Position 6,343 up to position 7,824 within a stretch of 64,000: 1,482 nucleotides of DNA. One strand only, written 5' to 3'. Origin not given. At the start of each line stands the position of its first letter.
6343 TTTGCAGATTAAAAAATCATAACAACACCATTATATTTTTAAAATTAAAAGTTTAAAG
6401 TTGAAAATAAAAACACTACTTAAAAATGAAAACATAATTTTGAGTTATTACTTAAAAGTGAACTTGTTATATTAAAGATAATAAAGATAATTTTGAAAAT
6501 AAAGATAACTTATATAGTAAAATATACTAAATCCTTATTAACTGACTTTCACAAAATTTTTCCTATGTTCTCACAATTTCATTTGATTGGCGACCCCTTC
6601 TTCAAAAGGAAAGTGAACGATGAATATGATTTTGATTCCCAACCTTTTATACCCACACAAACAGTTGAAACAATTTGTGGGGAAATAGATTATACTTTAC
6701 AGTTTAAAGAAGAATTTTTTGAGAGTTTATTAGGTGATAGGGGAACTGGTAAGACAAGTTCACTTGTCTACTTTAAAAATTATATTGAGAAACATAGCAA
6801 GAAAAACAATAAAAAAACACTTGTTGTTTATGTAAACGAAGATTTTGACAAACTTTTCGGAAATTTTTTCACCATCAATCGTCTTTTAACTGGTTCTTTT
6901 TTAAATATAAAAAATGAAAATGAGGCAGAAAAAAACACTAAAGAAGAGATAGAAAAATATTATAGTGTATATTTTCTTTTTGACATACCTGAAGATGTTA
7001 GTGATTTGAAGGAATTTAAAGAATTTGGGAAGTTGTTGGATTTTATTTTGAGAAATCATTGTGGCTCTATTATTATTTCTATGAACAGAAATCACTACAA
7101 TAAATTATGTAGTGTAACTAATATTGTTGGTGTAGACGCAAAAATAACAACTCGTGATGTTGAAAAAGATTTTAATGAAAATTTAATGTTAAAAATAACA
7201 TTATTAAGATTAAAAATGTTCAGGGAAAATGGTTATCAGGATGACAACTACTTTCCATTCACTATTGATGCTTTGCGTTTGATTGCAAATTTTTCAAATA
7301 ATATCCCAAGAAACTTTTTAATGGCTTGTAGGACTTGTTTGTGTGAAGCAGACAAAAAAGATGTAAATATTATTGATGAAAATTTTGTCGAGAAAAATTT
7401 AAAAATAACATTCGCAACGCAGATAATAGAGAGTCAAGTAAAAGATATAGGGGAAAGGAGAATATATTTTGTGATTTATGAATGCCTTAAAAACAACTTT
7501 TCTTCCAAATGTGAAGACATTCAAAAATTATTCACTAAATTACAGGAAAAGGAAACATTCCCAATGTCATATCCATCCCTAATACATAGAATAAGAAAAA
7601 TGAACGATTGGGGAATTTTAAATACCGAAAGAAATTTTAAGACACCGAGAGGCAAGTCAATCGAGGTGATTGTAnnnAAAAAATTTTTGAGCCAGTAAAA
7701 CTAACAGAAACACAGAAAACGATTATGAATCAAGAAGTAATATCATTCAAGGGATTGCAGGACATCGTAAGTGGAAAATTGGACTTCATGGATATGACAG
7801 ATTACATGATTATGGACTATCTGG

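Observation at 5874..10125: Second replication-type module: 620-nt AT-rich divergent intergenic region, Orc1/Cdc6-like AAA+ ATPase and MCM helicase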

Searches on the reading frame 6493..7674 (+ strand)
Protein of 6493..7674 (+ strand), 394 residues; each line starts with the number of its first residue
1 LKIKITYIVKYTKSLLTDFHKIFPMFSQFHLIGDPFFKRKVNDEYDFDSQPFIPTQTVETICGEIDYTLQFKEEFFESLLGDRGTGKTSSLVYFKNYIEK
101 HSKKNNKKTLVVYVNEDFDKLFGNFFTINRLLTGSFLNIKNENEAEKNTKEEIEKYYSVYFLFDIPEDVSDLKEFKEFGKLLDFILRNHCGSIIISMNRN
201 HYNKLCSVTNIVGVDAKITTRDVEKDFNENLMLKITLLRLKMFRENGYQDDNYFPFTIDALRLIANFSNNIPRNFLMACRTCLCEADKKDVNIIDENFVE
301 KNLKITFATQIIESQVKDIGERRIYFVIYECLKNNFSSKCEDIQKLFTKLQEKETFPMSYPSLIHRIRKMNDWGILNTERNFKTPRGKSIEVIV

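Call 7: search_protein_families(library=pfam, proteins=[window:6493-7674:+], max_evalue=0.1)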
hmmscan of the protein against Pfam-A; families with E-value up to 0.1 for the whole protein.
window:6493-7674:+ (394 aa): 0 families

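Call 8: search_protein_families(library=phrogs, proteins=[window:6493-7674:+], max_evalue=0.1)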
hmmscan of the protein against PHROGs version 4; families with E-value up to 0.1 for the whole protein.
window:6493-7674:+ (394 aa): 0 families

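Call 15: search_solved_structures(query=window:6565-7674:+, max_evalue=10, show_alignments=2)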
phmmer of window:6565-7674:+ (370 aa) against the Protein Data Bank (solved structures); distinct sequences matched with E-value up to 10: 1.
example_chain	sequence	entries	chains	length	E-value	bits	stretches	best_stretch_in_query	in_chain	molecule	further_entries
1xxq_A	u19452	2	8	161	1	11.7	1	21-93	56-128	mannose-binding lectin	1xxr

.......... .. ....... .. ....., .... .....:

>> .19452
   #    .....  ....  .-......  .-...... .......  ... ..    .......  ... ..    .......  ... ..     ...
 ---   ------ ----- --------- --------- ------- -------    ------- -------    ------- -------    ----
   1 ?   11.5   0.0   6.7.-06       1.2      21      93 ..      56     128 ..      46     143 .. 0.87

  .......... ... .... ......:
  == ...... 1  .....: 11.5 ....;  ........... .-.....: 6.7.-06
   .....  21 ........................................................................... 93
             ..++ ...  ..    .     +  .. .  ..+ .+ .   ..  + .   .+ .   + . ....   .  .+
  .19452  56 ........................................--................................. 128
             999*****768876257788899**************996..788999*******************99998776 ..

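Call 17: find_homologous_proteins(query=window:6565-7674:+, max_evalue=0.01)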
Query window:6565-7674:+ (370 aa): 5 proteins with E <= 0.01 among 3046 candidates.
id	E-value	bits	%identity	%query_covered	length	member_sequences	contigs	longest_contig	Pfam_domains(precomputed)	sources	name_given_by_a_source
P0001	4.8e-233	791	100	96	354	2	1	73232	-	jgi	jgi:hypothetical protein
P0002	1.9e-109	384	57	84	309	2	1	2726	-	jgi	jgi:hypothetical protein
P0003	8.9e-108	379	47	100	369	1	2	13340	-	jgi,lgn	jgi:hypothetical protein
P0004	1.3e-92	329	44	99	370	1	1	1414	-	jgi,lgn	jgi:hypothetical protein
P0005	2.5e-91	325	43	99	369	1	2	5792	PF05729.19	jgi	-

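Call 19: find_encoding_contigs(protein=P0003, flank=10000)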
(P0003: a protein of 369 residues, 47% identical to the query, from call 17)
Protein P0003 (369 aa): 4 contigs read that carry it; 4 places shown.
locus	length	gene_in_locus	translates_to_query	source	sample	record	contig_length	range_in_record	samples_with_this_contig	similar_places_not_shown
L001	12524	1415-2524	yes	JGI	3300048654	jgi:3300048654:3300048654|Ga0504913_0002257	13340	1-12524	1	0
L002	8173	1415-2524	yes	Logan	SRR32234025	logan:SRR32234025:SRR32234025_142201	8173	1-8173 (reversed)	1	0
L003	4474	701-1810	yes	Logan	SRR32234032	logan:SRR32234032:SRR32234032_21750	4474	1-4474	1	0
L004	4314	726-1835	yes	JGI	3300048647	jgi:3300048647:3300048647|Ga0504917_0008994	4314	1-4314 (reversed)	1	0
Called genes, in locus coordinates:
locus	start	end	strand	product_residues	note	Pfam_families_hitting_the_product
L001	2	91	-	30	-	?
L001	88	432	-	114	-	-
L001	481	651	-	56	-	-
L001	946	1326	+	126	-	-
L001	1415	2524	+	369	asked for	-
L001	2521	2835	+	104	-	-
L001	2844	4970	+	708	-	PF00493:MCM, PF17855:MCM_lid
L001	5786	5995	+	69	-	-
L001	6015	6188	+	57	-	-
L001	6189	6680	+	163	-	PF20935:DUF6847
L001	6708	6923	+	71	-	-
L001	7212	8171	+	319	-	PF01145:Band_7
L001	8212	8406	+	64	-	-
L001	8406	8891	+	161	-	-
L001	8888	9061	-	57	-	-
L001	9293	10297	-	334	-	-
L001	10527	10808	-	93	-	-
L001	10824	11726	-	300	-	PF02371:Transposase_20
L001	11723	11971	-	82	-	-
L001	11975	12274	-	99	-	-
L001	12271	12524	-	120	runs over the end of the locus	-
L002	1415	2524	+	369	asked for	-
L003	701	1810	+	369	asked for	-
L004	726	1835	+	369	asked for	-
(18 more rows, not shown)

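Call 20: find_encoding_contigs(protein=P0005, flank=10000)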
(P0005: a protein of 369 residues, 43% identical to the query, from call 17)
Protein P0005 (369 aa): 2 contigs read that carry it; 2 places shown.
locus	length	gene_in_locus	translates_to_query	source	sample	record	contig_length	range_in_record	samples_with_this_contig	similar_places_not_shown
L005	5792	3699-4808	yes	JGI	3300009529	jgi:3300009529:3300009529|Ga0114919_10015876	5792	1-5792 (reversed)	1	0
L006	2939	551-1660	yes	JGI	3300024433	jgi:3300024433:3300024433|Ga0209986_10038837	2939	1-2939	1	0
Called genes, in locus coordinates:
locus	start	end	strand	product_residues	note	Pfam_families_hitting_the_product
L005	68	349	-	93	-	-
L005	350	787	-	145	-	PF02163:Peptidase_M50 (weak)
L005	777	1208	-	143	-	-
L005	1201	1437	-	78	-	-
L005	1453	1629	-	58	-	-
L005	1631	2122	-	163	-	PF14791:DNA_pol_B_thumb (weak)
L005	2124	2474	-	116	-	-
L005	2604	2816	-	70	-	-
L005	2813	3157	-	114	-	-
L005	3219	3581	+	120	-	-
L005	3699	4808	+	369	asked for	PF05729:NACHT (faint)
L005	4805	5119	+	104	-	-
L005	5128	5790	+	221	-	?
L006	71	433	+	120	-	-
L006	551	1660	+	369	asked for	PF05729:NACHT (faint)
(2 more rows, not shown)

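Call 28: find_related_loci(query=A1, collection=genome_contigs, flank=10000)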
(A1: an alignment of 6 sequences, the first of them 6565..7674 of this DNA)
Query A1 (370 aa) in genome_contigs; peptide patterns used: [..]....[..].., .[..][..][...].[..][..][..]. (x = any residue, [..] = any of these).
156 stretches matched a pattern, but none encodes a relative of the query by tblastn (E <= 1e-3).

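Call 32: find_related_loci(query=A1, collection=viral_contigs, flank=10000)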
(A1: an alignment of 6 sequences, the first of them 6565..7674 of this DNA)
Query A1 (370 aa) in viral_contigs; peptide patterns used: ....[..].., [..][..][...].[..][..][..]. (x = any residue, [..] = any of these).
203 stretches matched a pattern, but none encodes a relative of the query by tblastn (E <= 1e-3).

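Call 33: search_protein_representatives(alignment_id=A1)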
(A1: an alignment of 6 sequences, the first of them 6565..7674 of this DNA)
Query: 6 sequences, 369 profile positions. Proteins with E-value up to 0.001 (for the whole library): 114; up to 1e-10: 53; up to 1e-30: 13. The best 114 are listed.
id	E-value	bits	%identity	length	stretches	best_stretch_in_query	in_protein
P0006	6.5e-134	463.1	-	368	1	4-368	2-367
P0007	3.2e-109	381.9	-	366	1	1-369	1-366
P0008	1.4e-55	205.3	-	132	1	238-368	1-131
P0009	2.1e-46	175.2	-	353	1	5-366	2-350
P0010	8.4e-41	156.7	-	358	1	7-369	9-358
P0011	1.1e-39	153.0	-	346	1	4-357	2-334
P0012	1.4e-37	146.1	-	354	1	1-358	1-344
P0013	3.2e-37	144.9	-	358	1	5-355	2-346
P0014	6.0e-37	144.0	-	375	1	4-356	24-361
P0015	9.0e-37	143.5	-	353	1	7-355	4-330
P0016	3.2e-35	138.4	-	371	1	4-355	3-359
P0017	3.1e-34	135.1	-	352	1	4-355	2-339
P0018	8.2e-33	130.4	-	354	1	3-368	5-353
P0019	3.7e-30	121.7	-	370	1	5-365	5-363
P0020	6.8e-29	117.5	-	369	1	5-365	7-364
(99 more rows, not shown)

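Call 36: search_protein_families(library=pfam, alignment_id=A2, max_evalue=0.001)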
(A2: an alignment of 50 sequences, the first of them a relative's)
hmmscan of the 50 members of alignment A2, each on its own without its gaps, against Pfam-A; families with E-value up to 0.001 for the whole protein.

A. member 1, P0061 (1236 aa): 1 family
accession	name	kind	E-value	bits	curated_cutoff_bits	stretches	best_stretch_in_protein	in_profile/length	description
PF07523.18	Big_3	-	0.00016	22.3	21.2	1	40-96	8-64/68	Bacterial Ig-like domain (group 3)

B. families by the number of members that match (of 50 scanned): 44 families (the first 25 are shown)
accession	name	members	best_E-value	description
PF13401.12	AAA_22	30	4.5e-13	AAA domain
PF13191.12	AAA_16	19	1.1e-07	AAA ATPase domain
PF10923.14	BrxC_BrxD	13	8.3e-18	BREX system ATP-binding protein BrxC/D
PF01637.24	ATPase_2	10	6.2e-07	ATPase domain predominantly from Archaea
PF05621.17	TniB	9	1.1e-06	Bacterial TniB protein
PF13173.12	AAA_14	6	7.1e-07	AAA domain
PF24389.1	ORC-CDC6-like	5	9.9e-05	ORC-CDC6-like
PF20703.3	nSTAND1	4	3e-06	Novel STAND NTPase 1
PF05729.18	NACHT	4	3.7e-06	NACHT domain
PF24883.2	NPHP3_N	4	7.5e-05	Nephrocystin 3, N-terminal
PF25199.1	nSTAND_NTPase5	3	8.3e-05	Novel STAND NTPase 5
PF00004.35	AAA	2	7.3e-09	ATPase family associated with various cellular activities (AAA)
PF07693.20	KAP_NTPase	2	4.4e-05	KAP family P-loop domain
PF13412.12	HTH_24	2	0.00019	Winged helix-turn-helix DNA-binding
PF22703.2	Cdc6_lid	1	2.5e-20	Cdc6 AAA+ ATPase-type lid domain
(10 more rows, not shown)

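Call 37: predict_structure(alignment_id=A1)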
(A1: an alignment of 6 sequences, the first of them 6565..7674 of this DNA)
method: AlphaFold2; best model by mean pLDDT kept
length: 370 residues; sequences in the alignment: 6
mean_pLDDT: 75.2   pTM: 0.59
mean pLDDT of the five models: 75.2, 70.9, 70.2, 67.7, 60.6
residues with pLDDT >= 90: 70; 70-90: 197; 50-70: 64; < 50: 39
segments of 3 or more residues with pLDDT < 50: 1-26, 223-228
pLDDT, mean of each block of 10 residues (from residue 1): 25 31 52 88 87 87 84 89 90 82 87 81 91 93 86 92 91 92 87 86 70 57 47 79 69 74 81 81 74 81 80 62 73 72 76 56 50
secondary structure, 60 per line:
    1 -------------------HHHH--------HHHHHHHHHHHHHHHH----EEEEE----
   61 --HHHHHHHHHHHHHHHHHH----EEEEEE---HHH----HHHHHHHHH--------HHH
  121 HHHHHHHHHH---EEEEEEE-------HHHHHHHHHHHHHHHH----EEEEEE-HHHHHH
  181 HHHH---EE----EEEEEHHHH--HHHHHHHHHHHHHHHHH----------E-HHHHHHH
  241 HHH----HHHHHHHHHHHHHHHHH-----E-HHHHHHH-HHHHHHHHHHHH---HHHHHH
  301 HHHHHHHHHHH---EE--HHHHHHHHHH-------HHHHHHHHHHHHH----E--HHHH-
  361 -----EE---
elements in order: H20-23 H32-47 E52-56 H63-80 E85-90 H101-109 H118-130 E134-140 H148-163 E168-173 H175-184 E194-198 H199-202 H205-221 H234-243 H248-264 H272-278 H280-291 H295-311 H319-328 H336-348 H356-359

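Call 39: search_solved_structures(query=A3, max_evalue=10, show_alignments=3)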
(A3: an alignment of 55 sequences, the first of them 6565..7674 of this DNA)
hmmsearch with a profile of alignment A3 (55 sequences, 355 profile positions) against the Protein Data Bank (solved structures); distinct sequences matched with E-value up to 10: 485 (the best 60 are shown).
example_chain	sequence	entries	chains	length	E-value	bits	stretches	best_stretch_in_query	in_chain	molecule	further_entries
1fnn_A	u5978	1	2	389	2e-05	27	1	50-231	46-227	CELL DIVISION CONTROL PROTEIN 6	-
9nfi_A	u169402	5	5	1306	2.5e-05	26.7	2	38-138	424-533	Permeability Glycoprotein (P-gp)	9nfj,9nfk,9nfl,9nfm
7nhk_0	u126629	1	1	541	2.7e-05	26.6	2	43-99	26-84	ABC-F type ribosomal protection protein Lsa(A)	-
5uj7_A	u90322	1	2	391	2.9e-05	26.5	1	33-229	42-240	Origin recognition complex subunit 1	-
7jpo_A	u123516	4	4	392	2.9e-05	26.5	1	33-229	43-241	Origin recognition complex subunit 1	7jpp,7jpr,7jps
5ujm_A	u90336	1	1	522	3.4e-05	26.2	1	33-229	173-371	Origin recognition complex subunit 1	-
8rwv_F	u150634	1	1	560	6.5e-05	25.3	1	32-210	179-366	Cell division control protein 6 homolog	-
8s0e_G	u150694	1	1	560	6.5e-05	25.3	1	32-210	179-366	Cell division control protein 6 homolog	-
2qby_A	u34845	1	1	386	9.7e-05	24.7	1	32-210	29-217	Cell division control protein 6 homolog 1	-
7zhf_A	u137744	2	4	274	0.00013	24.3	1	48-161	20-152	GTPase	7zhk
6ha8_V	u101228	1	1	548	0.00015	24.2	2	35-150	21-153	Nucleotide-binding protein ExpZ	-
7ctf_A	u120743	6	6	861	0.00019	23.8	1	33-229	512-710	Origin recognition complex subunit 1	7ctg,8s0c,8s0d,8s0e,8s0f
6c2u_A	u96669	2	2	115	0.00021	23.6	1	37-90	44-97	phosphate-loop protein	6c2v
6d3r_A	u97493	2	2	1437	0.00022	23.6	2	39-80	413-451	Cystic fibrosis transmembrane conductance regulator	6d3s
9n00_A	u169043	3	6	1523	0.00022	23.5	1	48-164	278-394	AAA family ATPase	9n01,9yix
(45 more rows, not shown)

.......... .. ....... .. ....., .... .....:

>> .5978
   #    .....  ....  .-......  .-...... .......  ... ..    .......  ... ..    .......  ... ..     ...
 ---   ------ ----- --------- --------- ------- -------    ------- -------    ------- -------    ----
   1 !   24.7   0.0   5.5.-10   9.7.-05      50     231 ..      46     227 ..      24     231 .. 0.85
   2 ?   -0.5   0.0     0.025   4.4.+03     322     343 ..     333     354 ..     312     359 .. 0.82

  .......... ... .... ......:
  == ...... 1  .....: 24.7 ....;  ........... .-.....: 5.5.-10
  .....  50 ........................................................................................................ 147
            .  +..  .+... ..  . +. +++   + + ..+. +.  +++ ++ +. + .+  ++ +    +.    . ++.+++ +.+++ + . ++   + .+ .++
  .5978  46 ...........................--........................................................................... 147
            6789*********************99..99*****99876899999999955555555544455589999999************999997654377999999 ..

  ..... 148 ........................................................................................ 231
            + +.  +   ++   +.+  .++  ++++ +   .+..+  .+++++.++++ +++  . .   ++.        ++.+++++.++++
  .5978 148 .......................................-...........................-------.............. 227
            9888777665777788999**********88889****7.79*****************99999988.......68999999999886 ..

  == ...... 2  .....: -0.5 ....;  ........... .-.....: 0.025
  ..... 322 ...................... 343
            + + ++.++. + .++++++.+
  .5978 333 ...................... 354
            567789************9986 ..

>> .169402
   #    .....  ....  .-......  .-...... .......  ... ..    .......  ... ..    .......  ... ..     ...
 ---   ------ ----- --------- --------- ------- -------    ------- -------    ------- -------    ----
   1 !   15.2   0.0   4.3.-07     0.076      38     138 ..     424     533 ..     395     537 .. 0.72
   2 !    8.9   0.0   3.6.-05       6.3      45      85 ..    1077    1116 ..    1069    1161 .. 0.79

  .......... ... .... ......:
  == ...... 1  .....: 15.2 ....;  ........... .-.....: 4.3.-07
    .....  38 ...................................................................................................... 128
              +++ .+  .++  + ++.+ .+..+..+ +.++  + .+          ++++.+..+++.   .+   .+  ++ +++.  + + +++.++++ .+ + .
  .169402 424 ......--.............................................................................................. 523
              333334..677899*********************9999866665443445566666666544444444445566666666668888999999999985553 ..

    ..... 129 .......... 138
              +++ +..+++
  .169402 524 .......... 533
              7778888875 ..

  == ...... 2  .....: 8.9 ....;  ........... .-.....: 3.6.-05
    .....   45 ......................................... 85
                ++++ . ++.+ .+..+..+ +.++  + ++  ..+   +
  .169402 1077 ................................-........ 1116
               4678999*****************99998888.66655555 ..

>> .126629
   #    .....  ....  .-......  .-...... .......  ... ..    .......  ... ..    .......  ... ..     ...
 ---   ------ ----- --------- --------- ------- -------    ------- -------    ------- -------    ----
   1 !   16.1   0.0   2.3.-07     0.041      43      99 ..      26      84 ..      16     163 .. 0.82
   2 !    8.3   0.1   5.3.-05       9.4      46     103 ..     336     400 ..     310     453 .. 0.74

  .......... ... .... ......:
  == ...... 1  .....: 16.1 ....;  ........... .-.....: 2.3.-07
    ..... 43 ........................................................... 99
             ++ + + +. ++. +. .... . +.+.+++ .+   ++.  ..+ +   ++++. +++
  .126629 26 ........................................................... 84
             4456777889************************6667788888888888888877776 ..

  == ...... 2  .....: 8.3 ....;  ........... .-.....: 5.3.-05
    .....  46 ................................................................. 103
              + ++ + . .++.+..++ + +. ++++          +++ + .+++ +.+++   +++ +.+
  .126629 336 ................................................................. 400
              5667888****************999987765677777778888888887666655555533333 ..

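Call 40: search_protein_families(library=pfam, alignment_id=A3, max_evalue=0.01)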
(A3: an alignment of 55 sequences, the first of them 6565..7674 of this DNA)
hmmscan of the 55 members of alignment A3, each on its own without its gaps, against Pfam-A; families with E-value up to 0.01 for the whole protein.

A. member 1, window:6565-7674:+ (370 aa): 0 families

B. families by the number of members that match (of 55 scanned): 37 families (the first 25 are shown)
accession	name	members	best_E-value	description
PF13401.12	AAA_22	17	1e-06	AAA domain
PF24389.1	ORC-CDC6-like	12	0.00026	ORC-CDC6-like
PF05729.18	NACHT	9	3.7e-06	NACHT domain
PF13173.12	AAA_14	9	7.7e-06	AAA domain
PF13191.12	AAA_16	9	0.00017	AAA ATPase domain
PF01637.24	ATPase_2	7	0.00014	ATPase domain predominantly from Archaea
PF25199.1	nSTAND_NTPase5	4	0.0003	Novel STAND NTPase 5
PF20720.3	nSTAND3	4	0.00087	Novel STAND NTPase 3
PF07693.20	KAP_NTPase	3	8.8e-05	KAP family P-loop domain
PF13412.12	HTH_24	3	0.0013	Winged helix-turn-helix DNA-binding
PF01978.25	TrmB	2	0.00026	Sugar-specific transcriptional regulator TrmB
PF24883.2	NPHP3_N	2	0.00042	Nephrocystin 3, N-terminal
PF00004.35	AAA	2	0.0021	ATPase family associated with various cellular activities (AAA)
PF13479.12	AAA_24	1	0.00029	AAA domain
PF05621.17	TniB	1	0.00036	Bacterial TniB protein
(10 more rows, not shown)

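Call 42: predict_structure(alignment_id=A3)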
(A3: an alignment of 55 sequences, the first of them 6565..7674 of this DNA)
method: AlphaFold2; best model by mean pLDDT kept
length: 370 residues; sequences in the alignment: 55
mean_pLDDT: 95.0   pTM: 0.89
mean pLDDT of the five models: 95.0, 94.7, 94.6, 94.2, 94.0
residues with pLDDT >= 90: 344; 70-90: 25; 50-70: 1; < 50: 0
segments of 3 or more residues with pLDDT < 50: none
pLDDT, mean of each block of 10 residues (from residue 1): 94 91 91 97 97 95 96 97 97 94 96 93 97 98 94 97 97 96 95 95 96 96 96 98 95 97 98 97 94 95 96 95 91 88 94 92 88
secondary structure, 60 per line:
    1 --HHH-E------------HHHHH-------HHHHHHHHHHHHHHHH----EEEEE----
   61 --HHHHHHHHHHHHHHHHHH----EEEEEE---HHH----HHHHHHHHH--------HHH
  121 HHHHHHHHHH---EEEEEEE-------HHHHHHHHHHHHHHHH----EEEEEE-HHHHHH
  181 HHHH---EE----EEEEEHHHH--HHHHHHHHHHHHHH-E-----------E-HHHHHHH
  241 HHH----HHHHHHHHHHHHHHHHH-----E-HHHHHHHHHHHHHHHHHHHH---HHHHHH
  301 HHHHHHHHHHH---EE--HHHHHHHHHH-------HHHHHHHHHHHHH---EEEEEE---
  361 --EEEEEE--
elements in order: H20-24 H32-47 E52-56 H63-80 E85-90 H101-109 H118-130 E134-140 H148-163 E168-173 H175-184 E194-198 H199-202 H205-218 H234-243 H248-264 H272-291 H295-311 H319-328 H336-348 E352-357 E363-368
